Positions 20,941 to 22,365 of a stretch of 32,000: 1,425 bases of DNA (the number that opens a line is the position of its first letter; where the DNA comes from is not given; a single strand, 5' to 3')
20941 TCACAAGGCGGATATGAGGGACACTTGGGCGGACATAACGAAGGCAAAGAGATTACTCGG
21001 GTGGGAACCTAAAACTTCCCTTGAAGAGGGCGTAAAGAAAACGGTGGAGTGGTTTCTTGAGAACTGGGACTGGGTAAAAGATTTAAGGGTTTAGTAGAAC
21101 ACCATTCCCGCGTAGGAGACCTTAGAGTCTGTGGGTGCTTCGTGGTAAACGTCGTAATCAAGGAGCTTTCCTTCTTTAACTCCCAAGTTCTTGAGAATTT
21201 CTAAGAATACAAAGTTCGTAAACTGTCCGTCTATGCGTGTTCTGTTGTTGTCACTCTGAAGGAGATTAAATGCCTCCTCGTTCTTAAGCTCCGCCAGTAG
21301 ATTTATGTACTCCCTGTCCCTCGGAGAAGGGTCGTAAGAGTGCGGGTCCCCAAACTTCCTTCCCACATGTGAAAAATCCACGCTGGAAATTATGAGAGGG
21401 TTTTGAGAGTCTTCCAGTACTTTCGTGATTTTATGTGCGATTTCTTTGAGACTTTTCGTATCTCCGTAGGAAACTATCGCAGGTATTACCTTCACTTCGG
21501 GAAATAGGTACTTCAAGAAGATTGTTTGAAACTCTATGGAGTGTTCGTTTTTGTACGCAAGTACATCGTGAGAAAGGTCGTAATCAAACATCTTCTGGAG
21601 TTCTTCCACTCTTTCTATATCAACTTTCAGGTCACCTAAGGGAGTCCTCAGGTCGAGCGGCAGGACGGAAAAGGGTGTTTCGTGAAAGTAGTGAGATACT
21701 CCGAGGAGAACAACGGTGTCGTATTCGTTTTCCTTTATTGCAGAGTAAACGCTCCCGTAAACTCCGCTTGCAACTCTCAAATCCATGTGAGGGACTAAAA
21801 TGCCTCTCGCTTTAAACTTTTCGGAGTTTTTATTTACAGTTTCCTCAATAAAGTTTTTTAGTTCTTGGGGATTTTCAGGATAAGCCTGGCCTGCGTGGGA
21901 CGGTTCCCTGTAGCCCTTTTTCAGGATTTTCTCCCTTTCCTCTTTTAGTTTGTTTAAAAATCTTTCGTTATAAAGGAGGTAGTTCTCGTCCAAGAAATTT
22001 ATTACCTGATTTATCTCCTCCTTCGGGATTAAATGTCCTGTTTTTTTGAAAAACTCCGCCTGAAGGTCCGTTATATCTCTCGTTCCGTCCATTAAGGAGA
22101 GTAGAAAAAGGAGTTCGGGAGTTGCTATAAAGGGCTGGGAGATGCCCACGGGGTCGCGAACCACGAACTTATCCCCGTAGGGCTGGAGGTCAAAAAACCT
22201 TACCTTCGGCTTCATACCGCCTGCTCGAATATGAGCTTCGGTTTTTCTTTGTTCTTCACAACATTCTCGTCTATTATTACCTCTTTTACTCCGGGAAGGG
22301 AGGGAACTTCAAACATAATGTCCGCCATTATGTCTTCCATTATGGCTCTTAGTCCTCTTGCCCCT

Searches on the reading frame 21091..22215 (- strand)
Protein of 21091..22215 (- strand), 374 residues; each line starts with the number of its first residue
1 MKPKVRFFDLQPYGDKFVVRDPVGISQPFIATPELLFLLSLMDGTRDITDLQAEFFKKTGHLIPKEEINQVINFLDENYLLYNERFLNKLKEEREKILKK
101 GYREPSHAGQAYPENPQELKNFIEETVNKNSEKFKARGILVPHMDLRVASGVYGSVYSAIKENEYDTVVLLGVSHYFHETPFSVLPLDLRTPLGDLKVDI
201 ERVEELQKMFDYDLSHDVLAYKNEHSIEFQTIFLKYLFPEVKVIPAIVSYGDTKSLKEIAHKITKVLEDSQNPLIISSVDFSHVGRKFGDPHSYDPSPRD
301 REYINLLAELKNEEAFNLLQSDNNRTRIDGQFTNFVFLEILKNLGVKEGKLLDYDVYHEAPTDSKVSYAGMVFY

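Call 101: search_protein_families(library=pfam, proteins=[window:21091-22215:-], max_evalue=0.00001)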
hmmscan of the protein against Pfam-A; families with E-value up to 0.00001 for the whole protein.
window:21091-22215:- (374 aa): 1 family
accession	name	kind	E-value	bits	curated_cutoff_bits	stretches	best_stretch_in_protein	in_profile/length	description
PF01875.22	Memo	-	4.7e-93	311.7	27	1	104-372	1-269/269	Memo-like protein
